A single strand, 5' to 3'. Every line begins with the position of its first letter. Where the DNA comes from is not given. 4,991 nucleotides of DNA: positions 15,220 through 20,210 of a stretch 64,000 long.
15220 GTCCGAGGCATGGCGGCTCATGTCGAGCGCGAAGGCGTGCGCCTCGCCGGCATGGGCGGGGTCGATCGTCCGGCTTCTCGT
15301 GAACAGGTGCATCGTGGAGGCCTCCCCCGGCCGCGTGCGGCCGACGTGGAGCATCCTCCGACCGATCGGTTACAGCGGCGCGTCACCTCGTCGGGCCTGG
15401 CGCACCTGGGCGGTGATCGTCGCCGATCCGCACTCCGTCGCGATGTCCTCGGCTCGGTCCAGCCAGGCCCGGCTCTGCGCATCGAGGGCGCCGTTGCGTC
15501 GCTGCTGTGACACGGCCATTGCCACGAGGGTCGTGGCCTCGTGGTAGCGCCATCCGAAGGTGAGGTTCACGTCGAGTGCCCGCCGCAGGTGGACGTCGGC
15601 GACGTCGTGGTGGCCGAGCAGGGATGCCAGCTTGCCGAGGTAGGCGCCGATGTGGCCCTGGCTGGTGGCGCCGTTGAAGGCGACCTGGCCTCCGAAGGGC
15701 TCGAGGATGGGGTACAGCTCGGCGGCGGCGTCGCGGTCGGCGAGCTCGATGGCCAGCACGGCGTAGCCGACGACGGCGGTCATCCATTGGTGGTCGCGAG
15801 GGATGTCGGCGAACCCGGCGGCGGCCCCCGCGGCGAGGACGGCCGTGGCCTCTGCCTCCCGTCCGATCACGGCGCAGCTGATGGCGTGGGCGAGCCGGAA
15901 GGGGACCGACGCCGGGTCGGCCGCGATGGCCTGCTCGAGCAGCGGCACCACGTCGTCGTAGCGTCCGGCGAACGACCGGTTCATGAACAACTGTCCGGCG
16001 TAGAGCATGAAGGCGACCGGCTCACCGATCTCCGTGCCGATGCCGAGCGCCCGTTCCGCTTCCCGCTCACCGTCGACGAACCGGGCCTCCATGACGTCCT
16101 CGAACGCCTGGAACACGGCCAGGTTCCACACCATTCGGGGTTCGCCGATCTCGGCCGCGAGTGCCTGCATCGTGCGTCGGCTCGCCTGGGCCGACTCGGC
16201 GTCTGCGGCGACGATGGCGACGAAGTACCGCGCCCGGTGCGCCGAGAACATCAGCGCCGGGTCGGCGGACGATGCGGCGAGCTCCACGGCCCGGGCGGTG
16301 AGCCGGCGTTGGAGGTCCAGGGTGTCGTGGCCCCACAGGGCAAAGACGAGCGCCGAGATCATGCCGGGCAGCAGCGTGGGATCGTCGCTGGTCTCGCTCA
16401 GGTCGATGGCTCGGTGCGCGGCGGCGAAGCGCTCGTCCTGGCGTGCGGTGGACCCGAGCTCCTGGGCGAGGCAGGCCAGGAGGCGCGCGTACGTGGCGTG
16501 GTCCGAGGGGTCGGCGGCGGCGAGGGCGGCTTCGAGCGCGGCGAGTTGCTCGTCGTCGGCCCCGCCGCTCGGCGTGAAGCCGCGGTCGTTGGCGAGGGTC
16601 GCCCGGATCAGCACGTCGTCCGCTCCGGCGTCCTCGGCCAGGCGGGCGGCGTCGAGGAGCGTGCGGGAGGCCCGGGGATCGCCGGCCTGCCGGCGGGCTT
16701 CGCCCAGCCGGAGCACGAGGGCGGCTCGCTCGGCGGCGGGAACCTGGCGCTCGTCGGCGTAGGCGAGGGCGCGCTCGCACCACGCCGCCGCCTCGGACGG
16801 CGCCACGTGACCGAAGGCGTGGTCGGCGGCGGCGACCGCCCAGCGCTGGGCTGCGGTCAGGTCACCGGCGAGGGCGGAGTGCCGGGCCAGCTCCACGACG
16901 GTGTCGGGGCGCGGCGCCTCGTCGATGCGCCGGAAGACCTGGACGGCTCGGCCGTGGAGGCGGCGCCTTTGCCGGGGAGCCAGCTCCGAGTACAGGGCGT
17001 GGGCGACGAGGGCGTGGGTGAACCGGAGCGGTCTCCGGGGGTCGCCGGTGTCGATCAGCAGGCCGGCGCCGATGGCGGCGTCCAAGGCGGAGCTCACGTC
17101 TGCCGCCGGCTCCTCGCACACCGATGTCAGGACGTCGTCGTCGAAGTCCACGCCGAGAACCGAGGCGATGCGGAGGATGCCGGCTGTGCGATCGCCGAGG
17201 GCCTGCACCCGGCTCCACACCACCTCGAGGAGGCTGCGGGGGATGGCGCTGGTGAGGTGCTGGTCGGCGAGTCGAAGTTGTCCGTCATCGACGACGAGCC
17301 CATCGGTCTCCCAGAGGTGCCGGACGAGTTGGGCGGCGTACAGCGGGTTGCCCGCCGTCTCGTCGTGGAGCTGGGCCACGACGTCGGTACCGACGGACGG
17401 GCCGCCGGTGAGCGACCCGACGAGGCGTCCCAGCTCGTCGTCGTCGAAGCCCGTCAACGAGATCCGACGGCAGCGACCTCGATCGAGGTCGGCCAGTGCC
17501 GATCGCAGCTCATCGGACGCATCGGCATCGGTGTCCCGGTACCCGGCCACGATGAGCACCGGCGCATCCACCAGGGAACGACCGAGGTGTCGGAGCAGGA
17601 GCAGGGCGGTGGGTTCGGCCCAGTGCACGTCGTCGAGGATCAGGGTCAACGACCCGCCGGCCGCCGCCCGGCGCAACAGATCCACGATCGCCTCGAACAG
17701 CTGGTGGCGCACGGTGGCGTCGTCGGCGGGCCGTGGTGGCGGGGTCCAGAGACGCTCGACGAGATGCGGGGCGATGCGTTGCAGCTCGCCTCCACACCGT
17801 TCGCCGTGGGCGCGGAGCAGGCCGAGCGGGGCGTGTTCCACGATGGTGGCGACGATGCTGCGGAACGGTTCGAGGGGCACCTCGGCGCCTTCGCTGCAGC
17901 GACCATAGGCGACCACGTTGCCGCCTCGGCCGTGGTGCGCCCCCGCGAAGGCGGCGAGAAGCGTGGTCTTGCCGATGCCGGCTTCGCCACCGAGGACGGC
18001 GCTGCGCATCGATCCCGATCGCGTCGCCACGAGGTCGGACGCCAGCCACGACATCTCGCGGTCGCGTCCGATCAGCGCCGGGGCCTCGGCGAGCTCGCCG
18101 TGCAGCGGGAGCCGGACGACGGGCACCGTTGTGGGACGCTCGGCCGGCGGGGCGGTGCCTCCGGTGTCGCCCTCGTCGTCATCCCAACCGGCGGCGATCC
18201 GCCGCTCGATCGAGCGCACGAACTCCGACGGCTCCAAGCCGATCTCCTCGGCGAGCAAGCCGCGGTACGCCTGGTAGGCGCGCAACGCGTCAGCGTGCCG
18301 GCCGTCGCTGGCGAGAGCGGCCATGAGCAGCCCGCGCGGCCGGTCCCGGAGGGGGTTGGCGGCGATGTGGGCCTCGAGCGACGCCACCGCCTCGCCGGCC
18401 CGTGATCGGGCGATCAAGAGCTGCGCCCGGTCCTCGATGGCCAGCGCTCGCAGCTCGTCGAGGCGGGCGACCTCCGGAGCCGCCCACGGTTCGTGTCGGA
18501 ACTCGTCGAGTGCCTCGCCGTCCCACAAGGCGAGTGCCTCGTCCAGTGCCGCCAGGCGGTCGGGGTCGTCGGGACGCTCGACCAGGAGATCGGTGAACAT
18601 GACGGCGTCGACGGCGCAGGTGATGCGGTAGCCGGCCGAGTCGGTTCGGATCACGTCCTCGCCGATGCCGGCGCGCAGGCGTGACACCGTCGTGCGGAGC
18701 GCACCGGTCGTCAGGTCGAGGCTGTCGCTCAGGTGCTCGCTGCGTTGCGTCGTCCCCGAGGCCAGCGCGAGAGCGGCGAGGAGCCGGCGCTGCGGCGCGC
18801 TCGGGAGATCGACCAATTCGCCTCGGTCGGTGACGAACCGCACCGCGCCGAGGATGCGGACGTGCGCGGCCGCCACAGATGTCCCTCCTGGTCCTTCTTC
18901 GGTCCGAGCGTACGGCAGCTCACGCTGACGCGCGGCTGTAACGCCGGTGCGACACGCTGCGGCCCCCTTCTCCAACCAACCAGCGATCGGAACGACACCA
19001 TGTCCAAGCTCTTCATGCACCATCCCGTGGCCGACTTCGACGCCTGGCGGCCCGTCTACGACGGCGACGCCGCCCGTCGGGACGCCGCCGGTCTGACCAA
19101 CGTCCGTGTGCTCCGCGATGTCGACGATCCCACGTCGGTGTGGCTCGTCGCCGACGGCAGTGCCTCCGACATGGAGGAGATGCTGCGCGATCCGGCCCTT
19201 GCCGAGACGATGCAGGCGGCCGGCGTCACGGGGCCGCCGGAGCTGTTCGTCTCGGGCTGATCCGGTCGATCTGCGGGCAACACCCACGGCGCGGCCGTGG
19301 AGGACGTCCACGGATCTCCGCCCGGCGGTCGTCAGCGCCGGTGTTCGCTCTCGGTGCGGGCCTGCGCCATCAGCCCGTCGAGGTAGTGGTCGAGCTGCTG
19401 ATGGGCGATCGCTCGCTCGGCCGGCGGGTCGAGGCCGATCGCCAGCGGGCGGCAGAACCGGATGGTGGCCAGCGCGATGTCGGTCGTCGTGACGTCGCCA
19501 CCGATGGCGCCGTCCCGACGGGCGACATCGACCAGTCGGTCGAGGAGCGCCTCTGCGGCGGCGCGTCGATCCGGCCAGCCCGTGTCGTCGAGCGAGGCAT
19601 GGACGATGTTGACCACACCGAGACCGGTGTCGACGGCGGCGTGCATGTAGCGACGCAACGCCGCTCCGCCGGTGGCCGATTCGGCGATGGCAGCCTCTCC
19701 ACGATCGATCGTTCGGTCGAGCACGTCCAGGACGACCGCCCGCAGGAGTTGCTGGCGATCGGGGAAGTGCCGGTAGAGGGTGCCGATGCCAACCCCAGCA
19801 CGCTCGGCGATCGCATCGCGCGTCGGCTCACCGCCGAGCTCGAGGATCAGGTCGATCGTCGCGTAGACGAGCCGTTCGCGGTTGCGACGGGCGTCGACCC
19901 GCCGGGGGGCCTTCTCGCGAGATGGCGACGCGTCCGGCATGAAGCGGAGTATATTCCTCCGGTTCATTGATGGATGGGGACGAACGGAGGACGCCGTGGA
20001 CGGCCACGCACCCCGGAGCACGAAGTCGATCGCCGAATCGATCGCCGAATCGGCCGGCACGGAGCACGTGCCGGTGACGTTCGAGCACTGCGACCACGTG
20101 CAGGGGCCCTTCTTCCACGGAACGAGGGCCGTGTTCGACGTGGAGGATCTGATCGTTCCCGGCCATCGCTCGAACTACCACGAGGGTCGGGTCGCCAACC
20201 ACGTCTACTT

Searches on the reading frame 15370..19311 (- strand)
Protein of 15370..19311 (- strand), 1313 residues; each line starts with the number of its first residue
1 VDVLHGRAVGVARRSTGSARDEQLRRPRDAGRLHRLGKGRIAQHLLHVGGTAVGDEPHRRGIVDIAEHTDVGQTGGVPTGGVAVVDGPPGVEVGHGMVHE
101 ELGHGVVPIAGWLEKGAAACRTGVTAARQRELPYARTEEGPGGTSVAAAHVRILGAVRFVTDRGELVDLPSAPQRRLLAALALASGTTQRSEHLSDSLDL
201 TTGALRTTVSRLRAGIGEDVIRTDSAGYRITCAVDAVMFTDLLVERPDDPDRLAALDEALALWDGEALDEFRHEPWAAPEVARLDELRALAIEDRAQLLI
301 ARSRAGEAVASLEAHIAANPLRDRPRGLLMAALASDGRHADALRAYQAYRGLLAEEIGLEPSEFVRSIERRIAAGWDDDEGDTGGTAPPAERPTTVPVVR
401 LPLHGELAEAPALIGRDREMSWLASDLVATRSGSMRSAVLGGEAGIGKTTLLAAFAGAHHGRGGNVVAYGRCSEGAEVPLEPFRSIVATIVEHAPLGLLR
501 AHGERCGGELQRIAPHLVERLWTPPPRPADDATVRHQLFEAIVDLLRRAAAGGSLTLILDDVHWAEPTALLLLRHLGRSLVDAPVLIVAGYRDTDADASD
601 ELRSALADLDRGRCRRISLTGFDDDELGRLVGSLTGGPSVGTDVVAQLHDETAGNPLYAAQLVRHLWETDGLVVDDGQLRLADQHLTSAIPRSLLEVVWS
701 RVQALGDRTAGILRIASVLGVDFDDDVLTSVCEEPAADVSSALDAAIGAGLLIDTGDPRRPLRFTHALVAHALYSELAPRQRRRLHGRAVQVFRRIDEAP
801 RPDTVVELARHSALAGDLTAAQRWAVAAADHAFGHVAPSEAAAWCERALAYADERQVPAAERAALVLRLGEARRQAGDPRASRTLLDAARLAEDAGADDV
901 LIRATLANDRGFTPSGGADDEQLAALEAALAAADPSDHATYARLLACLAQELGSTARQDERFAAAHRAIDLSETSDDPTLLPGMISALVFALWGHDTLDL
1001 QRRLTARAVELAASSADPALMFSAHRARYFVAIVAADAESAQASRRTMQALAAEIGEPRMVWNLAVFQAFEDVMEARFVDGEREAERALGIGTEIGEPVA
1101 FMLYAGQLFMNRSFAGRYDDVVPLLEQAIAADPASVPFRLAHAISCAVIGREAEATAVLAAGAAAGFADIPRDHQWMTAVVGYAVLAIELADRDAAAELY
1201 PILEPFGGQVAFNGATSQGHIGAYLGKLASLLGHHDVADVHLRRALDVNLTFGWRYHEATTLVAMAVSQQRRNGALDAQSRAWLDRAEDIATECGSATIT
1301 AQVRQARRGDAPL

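Call 21: search_protein_families(library=pfam, proteins=[window:15370-19311:-], max_evalue=0.01)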
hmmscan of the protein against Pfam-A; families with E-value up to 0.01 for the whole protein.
window:15370-19311:- (1313 aa): 6 families
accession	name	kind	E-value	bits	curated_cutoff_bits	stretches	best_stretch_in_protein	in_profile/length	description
PF03704.23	BTAD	-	4.4e-31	108.7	22.1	1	250-372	23-145/146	Bacterial transcriptional activator domain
PF13191.12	AAA_16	-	4.9e-23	82.9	32.6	1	413-588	2-167/167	AAA ATPase domain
PF13401.12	AAA_22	-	2.9e-06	28.1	27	1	436-585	6-118/130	AAA domain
PF14559.12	TPR_19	-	0.001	19.8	25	1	1115-1169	4-58/68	Tetratricopeptide repeat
PF25199.1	nSTAND_NTPase5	-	0.0021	18.3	34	0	430-469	36-75/145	Novel STAND NTPase 5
PF13604.12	AAA_30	-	0.0038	17.4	27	1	435-478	18-61/191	AAA domain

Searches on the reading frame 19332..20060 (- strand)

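Call 21: search_protein_families(library=pfam, proteins=[window:19332-20060:-], max_evalue=0.01)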
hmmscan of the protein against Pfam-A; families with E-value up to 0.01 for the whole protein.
window:19332-20060:- (242 aa): 2 families
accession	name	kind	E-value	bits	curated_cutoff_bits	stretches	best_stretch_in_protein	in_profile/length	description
PF00440.29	TetR_N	-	4.2e-09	36.5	24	1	82-109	20-47/47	Bacterial regulatory proteins, tetR family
PF21597.2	TetR_C_43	-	0.00016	22.2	27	1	133-230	4-103/105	Transcriptional regulator SbtR-like, C-terminal domain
